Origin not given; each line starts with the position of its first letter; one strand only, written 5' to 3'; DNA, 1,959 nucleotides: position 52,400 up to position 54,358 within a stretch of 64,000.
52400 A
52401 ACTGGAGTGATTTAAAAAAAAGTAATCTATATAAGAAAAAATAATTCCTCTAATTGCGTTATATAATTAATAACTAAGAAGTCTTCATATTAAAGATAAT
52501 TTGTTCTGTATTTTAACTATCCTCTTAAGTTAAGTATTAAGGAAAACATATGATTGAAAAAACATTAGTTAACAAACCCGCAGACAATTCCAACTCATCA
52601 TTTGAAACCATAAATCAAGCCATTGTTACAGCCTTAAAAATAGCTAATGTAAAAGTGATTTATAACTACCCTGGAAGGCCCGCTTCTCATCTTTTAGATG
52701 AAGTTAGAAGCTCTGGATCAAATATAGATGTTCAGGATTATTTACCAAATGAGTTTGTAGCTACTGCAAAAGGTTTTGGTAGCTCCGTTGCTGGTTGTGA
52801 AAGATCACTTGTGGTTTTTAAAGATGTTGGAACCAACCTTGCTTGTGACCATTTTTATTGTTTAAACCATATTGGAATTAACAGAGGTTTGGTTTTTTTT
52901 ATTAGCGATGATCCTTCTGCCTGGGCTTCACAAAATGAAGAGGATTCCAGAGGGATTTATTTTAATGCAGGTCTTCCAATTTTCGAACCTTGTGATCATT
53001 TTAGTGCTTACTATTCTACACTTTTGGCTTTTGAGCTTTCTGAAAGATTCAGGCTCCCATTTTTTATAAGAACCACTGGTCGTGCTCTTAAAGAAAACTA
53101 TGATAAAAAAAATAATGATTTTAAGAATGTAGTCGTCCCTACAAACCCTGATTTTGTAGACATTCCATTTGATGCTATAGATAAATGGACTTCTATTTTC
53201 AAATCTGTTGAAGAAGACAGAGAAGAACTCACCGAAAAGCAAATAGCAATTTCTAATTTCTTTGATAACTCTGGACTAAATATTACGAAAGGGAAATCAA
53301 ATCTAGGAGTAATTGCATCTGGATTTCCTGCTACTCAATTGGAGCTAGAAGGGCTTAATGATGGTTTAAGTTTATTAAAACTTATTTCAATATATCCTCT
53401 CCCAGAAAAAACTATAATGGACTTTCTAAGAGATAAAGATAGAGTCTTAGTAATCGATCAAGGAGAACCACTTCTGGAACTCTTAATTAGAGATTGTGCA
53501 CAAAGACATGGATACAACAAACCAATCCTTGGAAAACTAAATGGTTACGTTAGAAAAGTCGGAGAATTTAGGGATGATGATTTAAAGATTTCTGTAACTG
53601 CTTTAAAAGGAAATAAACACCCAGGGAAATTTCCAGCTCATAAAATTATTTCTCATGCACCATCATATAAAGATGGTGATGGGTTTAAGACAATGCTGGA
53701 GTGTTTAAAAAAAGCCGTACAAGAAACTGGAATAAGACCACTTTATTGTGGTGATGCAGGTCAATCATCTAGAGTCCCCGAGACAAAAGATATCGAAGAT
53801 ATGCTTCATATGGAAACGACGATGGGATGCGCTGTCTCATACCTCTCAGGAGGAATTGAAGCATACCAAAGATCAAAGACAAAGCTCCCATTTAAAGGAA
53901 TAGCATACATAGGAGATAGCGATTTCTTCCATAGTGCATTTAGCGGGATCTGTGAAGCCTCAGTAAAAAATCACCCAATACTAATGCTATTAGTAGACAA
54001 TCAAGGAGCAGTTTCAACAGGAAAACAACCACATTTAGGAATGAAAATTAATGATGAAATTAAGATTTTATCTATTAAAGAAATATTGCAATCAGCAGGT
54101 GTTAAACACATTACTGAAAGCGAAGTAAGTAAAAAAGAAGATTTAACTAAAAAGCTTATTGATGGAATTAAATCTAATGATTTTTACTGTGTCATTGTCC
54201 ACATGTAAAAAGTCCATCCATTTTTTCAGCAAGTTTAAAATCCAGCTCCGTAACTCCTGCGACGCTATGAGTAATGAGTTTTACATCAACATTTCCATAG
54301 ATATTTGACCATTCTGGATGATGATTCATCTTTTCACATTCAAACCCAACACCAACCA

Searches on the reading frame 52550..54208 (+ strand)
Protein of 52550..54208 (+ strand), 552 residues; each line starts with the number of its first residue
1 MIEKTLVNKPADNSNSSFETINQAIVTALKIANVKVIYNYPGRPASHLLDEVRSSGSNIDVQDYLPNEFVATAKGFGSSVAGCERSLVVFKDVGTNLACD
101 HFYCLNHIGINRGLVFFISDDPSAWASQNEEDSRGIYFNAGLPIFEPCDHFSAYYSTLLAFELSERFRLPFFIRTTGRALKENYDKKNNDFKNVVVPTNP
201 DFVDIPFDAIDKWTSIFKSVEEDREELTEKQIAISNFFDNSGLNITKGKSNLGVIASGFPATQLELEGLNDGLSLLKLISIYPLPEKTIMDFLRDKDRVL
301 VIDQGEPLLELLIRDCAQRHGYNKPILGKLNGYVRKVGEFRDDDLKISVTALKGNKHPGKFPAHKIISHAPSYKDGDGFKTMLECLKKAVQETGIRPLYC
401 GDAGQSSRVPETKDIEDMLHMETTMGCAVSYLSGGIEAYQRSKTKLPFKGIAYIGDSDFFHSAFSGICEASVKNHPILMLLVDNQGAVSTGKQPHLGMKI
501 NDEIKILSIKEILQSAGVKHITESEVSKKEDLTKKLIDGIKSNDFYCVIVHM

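Call 59: search_protein_families(library=pfam, proteins=[window:52550-54208:+], max_evalue=0.00001)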
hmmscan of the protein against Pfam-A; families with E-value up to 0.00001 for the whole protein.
window:52550-54208:+ (552 aa): 1 family
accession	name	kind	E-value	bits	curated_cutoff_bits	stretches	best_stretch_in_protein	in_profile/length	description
PF02775.26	TPP_enzyme_C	-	7.2e-09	36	21.9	1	421-549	26-150/151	Thiamine pyrophosphate enzyme, C-terminal TPP binding domain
